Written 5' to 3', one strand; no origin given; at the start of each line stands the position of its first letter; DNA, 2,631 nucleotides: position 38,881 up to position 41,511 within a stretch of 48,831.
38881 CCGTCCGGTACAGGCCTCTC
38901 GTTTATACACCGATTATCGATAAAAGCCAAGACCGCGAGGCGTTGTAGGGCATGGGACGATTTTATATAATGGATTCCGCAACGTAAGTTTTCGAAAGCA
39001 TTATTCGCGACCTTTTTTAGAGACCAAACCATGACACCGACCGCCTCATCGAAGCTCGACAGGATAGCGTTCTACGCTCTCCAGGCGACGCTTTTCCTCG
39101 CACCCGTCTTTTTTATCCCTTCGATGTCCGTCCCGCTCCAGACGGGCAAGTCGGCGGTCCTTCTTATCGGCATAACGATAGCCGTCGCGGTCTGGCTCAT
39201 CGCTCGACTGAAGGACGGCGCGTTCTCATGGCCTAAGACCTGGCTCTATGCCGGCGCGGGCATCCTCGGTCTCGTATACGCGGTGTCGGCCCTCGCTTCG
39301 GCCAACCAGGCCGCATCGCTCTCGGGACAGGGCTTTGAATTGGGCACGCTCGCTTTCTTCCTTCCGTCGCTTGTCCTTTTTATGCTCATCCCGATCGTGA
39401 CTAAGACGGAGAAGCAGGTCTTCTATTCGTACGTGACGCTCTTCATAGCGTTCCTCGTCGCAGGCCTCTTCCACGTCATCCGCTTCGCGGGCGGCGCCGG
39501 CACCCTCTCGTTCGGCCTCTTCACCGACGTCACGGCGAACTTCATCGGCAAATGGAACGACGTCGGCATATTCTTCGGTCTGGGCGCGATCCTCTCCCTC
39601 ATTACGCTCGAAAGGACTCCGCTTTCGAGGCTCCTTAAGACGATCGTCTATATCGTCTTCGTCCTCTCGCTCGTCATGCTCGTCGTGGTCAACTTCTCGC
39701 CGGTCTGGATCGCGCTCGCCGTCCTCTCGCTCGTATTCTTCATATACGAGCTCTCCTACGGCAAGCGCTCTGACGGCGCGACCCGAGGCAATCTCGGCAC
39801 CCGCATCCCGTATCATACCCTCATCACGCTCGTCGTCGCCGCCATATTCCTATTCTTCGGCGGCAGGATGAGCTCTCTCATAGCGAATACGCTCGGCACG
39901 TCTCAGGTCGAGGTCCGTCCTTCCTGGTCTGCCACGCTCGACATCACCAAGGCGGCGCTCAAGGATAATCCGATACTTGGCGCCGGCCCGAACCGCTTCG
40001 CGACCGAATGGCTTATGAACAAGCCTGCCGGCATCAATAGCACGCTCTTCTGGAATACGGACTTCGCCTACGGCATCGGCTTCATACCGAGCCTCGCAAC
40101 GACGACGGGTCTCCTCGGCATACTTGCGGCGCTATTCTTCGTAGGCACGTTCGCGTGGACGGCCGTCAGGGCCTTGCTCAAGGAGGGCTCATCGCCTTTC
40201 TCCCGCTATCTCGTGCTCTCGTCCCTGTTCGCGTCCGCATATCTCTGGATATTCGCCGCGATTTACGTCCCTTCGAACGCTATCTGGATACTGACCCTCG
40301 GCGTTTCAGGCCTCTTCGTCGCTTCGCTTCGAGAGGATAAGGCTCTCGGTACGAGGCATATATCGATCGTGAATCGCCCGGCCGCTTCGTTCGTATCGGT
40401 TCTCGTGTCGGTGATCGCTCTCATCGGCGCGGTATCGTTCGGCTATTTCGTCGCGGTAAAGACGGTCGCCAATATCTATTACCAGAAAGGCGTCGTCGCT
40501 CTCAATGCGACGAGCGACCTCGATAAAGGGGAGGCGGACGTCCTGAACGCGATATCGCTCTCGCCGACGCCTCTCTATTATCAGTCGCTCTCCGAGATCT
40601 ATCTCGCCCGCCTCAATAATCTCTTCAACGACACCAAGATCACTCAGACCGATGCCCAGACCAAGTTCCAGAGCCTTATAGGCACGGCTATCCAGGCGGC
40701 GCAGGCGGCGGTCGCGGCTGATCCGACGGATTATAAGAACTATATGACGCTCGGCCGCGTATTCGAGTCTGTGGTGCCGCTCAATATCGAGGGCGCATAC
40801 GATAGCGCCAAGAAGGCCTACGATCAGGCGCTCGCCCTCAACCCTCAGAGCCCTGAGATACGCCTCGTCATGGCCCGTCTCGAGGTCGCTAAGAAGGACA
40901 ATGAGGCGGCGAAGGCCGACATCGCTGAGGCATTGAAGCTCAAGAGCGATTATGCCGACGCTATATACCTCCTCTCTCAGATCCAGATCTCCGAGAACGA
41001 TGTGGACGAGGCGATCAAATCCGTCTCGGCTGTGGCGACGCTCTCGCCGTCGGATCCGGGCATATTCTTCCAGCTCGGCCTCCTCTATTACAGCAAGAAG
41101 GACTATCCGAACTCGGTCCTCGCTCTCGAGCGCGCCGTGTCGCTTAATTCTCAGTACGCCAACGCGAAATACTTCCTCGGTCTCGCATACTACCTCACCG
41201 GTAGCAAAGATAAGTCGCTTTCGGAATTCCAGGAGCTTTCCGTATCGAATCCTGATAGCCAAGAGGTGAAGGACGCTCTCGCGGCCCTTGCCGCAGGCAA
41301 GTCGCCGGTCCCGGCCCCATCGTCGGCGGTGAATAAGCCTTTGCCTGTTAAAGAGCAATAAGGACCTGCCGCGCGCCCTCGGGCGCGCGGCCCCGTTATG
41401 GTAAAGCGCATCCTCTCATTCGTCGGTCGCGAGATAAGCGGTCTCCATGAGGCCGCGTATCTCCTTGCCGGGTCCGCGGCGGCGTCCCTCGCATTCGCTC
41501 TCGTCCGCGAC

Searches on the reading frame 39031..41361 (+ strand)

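Call 6: search_protein_families(library=pfam, proteins=[window:39031-41361:+], max_evalue=0.01)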
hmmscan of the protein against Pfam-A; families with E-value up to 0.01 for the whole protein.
window:39031-41361:+ (776 aa): 16 families
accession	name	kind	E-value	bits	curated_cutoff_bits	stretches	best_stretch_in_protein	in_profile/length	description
PF14559.12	TPR_19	-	1.5e-17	64.1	25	3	587-629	4-46/68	Tetratricopeptide repeat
PF13432.12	TPR_16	-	8.8e-16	58.5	32.7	2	681-736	2-57/65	Tetratricopeptide repeat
PF13181.12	TPR_8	-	5.1e-14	51.6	25.7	0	678-708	3-33/34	Tetratricopeptide repeat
PF13414.12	TPR_11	-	5.7e-14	52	26.8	3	683-724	1-42/42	TPR repeat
PF07719.23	TPR_2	-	6.5e-14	51.3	27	0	678-708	3-33/34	Tetratricopeptide repeat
PF13428.12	TPR_14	-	1.9e-11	43.9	23.5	1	587-617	14-44/44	Tetratricopeptide repeat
PF23914.1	TPR_CcmH_CycH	-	1.1e-09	38.8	42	1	561-675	43-154/158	Cytochrome c-type biogenesis protein H TPR domain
PF13371.12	TPR_9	-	4.7e-08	33.4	35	1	650-708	3-61/73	Tetratricopeptide repeat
PF12895.13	ANAPC3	-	3.4e-06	27.7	27.2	0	689-730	2-43/82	Anaphase-promoting complex, cyclosome, subunit 3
PF13431.12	TPR_17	-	1.3e-05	25.6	24.4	0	596-627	1-32/34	Tetratricopeptide repeat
PF24575.1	TPR_Slam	-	4e-05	24.4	35.2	1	587-629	60-102/104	Surface lipoprotein assembly modifier, N-terminal TPR repeats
PF00515.34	TPR_1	-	0.00012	22.2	27.8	0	679-709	4-34/34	Tetratricopeptide repeat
PF13174.12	TPR_6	-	0.0005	21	26.3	0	716-743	6-33/33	Tetratricopeptide repeat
PF25062.1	ARM_TT21_N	-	0.0005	20.3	40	0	586-670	112-196/222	Tetratricopeptide repeat protein 21 N-terminal ARM repeat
PF13525.12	YfiO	-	0.0029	17.9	25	1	641-753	4-113/203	Outer membrane lipoprotein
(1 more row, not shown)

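Call 14: search_protein_families(library=pfam, proteins=[window:39031-41361:+], max_evalue=10)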
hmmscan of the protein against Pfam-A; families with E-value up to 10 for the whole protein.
window:39031-41361:+ (776 aa): 21 families
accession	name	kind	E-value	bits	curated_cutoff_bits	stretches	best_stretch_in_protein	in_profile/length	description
PF14559.12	TPR_19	-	1.5e-17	64.1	25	3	587-629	4-46/68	Tetratricopeptide repeat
PF13432.12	TPR_16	-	8.8e-16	58.5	32.7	3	681-736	2-57/65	Tetratricopeptide repeat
PF13181.12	TPR_8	-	5.1e-14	51.6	25.7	4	678-708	3-33/34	Tetratricopeptide repeat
PF13414.12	TPR_11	-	5.7e-14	52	26.8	3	683-724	1-42/42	TPR repeat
PF07719.23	TPR_2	-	6.5e-14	51.3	27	3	678-708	3-33/34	Tetratricopeptide repeat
PF13428.12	TPR_14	-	1.9e-11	43.9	23.5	2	587-617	14-44/44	Tetratricopeptide repeat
PF23914.1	TPR_CcmH_CycH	-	1.1e-09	38.8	42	2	561-675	43-154/158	Cytochrome c-type biogenesis protein H TPR domain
PF13371.12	TPR_9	-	4.7e-08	33.4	35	3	650-708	3-61/73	Tetratricopeptide repeat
PF12895.13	ANAPC3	-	3.4e-06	27.7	27.2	3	689-730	2-43/82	Anaphase-promoting complex, cyclosome, subunit 3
PF13431.12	TPR_17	-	1.3e-05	25.6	24.4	1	596-627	1-32/34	Tetratricopeptide repeat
PF24575.1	TPR_Slam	-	4e-05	24.4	35.2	1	587-629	60-102/104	Surface lipoprotein assembly modifier, N-terminal TPR repeats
PF00515.34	TPR_1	-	0.00012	22.2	27.8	2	679-709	4-34/34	Tetratricopeptide repeat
PF13174.12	TPR_6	-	0.0005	21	26.3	0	716-743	6-33/33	Tetratricopeptide repeat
PF25062.1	ARM_TT21_N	-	0.0005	20.3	40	1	586-670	112-196/222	Tetratricopeptide repeat protein 21 N-terminal ARM repeat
PF13525.12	YfiO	-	0.0029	17.9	25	1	641-753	4-113/203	Outer membrane lipoprotein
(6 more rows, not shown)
